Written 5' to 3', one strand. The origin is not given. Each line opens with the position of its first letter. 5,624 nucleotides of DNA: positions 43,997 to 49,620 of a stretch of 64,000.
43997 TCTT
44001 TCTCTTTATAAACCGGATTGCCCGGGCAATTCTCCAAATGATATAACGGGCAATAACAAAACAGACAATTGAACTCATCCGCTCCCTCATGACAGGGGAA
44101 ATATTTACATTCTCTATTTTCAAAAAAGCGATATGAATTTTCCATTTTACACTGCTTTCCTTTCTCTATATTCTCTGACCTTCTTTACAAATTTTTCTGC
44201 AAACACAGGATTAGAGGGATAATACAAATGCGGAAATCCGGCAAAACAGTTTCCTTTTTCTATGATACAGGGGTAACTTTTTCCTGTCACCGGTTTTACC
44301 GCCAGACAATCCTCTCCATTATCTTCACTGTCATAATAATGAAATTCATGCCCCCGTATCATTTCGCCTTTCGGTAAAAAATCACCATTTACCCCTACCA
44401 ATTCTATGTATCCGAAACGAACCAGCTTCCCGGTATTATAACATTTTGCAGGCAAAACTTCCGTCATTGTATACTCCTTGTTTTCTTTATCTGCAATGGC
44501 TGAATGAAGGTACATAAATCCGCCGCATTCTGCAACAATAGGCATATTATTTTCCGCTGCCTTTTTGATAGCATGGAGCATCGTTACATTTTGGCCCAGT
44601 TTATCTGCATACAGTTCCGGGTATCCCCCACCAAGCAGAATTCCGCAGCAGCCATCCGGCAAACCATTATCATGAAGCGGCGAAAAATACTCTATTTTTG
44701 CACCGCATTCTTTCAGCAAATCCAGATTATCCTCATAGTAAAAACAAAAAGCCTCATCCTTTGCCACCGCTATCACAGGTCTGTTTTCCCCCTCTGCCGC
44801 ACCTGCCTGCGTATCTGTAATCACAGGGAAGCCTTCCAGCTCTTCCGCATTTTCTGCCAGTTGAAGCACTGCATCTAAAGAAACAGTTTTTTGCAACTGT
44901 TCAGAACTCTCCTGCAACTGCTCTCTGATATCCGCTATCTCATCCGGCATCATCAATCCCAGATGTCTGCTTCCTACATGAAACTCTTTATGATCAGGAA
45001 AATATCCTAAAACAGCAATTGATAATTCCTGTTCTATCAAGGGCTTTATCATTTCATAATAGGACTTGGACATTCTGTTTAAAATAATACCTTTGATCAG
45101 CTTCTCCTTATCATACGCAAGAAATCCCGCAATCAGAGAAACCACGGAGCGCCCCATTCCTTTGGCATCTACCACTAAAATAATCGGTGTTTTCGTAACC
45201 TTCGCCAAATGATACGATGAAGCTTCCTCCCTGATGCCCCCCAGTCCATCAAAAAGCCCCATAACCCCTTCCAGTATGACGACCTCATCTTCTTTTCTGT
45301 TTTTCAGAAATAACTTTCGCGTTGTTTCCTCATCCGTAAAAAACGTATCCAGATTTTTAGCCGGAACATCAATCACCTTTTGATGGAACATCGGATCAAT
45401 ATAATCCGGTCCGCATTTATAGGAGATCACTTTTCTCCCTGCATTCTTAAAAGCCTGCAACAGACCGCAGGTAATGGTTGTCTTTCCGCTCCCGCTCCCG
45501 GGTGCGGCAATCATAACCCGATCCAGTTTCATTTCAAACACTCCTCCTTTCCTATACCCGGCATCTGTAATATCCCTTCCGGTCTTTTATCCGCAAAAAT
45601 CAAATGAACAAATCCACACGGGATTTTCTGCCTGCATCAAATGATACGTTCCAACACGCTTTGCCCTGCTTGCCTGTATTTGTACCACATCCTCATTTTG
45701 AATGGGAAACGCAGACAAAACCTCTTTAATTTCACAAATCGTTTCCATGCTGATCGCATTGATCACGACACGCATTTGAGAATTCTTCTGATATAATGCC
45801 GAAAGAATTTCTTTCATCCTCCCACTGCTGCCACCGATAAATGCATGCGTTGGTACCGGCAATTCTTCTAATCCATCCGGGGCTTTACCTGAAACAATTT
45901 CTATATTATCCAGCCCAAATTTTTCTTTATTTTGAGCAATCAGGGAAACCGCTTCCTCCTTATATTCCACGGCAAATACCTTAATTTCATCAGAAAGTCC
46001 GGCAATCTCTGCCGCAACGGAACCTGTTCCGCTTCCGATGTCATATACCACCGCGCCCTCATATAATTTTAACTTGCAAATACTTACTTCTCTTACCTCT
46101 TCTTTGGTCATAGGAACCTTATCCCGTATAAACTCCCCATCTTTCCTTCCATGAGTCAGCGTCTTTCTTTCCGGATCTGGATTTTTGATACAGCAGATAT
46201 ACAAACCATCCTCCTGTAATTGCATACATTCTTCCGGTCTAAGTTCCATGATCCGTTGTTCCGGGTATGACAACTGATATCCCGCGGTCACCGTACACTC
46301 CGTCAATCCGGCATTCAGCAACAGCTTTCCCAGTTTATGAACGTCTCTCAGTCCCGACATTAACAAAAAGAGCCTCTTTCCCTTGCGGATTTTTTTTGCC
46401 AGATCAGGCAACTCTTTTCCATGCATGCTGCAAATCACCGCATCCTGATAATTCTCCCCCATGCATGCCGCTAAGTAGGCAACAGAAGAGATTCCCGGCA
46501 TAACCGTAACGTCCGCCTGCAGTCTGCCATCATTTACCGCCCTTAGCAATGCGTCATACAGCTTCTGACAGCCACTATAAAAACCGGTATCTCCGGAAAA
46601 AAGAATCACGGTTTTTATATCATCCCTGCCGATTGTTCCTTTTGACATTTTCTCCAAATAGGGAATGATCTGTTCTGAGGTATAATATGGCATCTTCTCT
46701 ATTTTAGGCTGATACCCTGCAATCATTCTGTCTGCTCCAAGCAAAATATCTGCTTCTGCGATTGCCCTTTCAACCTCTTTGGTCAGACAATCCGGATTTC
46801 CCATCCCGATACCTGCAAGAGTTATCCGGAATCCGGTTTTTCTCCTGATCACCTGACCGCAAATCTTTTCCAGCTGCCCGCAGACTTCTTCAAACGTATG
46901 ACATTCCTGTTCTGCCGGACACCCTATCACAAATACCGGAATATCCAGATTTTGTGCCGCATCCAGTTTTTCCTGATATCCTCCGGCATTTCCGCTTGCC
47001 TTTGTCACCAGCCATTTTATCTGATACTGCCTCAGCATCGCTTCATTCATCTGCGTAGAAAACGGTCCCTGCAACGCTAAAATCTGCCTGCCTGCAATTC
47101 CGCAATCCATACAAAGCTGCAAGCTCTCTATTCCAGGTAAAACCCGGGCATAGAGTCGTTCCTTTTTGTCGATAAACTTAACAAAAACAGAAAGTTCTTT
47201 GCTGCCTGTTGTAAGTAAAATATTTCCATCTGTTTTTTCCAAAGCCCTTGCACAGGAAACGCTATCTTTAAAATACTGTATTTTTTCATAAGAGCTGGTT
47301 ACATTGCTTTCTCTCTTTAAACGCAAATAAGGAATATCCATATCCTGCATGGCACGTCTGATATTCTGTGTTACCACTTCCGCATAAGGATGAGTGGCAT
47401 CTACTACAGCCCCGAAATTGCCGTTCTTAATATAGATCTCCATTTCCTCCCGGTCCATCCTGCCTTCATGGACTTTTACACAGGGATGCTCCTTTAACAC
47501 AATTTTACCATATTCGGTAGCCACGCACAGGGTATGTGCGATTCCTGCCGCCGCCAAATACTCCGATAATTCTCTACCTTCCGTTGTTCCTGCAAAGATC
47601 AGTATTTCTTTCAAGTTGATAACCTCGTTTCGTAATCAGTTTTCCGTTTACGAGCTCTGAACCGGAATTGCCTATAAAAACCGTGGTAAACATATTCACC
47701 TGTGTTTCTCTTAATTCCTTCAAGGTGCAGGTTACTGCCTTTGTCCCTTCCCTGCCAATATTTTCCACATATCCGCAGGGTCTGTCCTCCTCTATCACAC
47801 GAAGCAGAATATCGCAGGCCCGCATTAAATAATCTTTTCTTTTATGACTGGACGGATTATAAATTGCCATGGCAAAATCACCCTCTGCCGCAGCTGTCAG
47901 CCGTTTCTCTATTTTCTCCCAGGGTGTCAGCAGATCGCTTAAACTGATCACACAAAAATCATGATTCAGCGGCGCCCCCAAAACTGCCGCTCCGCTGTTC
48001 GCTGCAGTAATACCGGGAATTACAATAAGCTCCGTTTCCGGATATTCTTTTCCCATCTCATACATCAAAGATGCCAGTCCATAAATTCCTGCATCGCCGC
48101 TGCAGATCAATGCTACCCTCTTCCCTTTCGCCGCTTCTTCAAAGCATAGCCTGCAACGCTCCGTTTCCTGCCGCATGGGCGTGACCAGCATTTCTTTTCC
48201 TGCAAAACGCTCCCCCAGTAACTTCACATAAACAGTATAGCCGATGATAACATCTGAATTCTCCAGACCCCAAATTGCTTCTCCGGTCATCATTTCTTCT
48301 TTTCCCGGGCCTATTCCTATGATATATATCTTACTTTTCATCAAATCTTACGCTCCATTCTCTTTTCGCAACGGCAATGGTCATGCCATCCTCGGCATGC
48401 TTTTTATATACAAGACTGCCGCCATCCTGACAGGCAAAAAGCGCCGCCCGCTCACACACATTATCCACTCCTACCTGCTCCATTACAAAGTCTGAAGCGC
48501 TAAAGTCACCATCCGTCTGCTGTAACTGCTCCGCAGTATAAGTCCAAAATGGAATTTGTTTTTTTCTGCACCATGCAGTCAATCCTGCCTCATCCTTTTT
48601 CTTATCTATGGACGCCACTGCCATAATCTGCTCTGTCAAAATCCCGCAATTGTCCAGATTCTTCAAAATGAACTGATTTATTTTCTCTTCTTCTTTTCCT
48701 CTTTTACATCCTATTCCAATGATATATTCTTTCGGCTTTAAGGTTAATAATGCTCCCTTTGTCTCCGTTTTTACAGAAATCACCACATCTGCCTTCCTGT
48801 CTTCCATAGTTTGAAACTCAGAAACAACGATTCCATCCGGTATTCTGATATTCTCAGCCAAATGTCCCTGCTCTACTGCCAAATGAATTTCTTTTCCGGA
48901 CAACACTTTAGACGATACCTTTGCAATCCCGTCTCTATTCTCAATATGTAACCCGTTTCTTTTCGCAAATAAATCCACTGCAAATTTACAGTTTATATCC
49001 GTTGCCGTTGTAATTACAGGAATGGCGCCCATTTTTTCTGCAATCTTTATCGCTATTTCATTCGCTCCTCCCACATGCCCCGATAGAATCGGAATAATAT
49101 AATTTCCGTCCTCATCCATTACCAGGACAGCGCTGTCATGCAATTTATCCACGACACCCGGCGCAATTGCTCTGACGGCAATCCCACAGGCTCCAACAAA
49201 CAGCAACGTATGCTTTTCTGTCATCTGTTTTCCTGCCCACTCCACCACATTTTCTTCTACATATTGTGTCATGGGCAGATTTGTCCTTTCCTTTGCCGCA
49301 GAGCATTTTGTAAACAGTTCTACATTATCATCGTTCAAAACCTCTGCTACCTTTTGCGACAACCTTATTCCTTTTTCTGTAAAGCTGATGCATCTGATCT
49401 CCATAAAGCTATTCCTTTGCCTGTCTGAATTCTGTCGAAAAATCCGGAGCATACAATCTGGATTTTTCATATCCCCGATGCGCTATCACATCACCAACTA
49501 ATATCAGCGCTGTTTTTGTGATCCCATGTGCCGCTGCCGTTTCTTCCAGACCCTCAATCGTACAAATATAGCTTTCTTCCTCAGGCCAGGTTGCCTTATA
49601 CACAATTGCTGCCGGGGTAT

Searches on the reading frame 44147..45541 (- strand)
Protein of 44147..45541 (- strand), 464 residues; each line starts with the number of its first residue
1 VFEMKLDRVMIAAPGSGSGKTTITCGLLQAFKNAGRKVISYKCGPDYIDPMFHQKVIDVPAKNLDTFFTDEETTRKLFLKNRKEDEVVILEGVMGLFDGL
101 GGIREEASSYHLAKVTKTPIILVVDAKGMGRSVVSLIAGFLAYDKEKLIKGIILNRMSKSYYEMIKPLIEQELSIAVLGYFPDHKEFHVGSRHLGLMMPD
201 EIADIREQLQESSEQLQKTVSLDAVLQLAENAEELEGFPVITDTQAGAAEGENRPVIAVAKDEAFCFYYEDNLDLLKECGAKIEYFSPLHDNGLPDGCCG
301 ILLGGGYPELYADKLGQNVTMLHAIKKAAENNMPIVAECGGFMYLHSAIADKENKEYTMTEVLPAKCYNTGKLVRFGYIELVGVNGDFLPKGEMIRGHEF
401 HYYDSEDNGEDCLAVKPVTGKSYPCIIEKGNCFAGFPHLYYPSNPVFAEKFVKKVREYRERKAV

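Call 55: search_protein_families(library=pfam, proteins=[window:44147-45541:-], max_evalue=0.00001)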
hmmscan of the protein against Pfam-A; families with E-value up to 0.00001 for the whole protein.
window:44147-45541:- (464 aa): 3 families
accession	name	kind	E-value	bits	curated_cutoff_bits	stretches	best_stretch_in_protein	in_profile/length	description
PF07685.20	GATase_3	-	2.7e-32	112.4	27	1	257-441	2-191/196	CobB/CobQ-like glutamine amidotransferase domain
PF01656.29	CbiA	-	6.7e-15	55.6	25.4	1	9-187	1-115/125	CobQ/CobB/MinD/ParA nucleotide binding domain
PF13500.12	AAA_26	-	1.1e-09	38.9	27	0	77-184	91-191/198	AAA domain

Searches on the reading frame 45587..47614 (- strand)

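Call 55: search_protein_families(library=pfam, proteins=[window:45587-47614:-], max_evalue=0.00001)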
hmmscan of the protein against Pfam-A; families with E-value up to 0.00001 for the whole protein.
window:45587-47614:- (675 aa): 3 families
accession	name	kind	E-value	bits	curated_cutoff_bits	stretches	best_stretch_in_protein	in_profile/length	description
PF02571.20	CbiJ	-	5e-74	249.2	28.6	1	4-247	2-232/234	Precorrin-6x reductase CbiJ/CobK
PF00590.25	TP_methylase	-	4.9e-19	69.5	27.8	1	263-457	1-205/212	Tetrapyrrole (Corrin/Porphyrin) Methylases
PF13847.12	Methyltransf_31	-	1.3e-07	31.8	27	1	519-585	3-69/145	Methyltransferase domain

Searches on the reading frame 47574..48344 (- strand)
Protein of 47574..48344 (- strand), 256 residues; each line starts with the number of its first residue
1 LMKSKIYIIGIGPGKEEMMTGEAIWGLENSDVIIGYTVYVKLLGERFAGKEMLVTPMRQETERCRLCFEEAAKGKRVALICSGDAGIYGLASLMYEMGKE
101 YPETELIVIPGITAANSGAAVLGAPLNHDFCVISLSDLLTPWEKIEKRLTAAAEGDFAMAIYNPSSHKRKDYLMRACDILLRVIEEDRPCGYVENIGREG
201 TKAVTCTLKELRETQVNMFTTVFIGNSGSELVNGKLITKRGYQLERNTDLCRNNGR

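Call 55: search_protein_families(library=pfam, proteins=[window:47574-48344:-], max_evalue=0.00001)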
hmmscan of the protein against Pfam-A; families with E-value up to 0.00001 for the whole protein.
window:47574-48344:- (256 aa): 1 family
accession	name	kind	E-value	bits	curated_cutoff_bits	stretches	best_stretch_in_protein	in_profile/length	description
PF00590.25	TP_methylase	-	1.1e-35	124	27.8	1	5-211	1-211/212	Tetrapyrrole (Corrin/Porphyrin) Methylases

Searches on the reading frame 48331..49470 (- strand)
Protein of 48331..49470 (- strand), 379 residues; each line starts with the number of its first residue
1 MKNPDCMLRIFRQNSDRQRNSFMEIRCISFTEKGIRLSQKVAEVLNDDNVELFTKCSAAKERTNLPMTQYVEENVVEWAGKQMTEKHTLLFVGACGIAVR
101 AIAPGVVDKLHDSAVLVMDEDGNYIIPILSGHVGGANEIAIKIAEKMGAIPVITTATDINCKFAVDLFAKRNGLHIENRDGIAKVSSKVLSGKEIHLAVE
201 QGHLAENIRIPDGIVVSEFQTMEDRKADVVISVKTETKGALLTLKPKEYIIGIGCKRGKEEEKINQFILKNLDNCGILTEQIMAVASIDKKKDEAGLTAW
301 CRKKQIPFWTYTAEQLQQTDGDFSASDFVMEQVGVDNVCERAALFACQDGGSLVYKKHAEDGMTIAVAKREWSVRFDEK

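Call 55: search_protein_families(library=pfam, proteins=[window:48331-49470:-], max_evalue=0.00001)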
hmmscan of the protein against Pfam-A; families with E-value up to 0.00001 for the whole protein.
window:48331-49470:- (379 aa): 3 families
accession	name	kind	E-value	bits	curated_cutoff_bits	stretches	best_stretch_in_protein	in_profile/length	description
PF01890.21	CbiG_C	-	3.1e-34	118.4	27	1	250-368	2-117/117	Cobalamin synthesis G C-terminus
PF11760.13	CbiG_N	-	2e-31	108.2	25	1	78-158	2-82/82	Cobalamin synthesis G N-terminal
PF11761.13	CbiG_mid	-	5.9e-08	33.3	22.7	1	163-235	1-75/88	Cobalamin biosynthesis central region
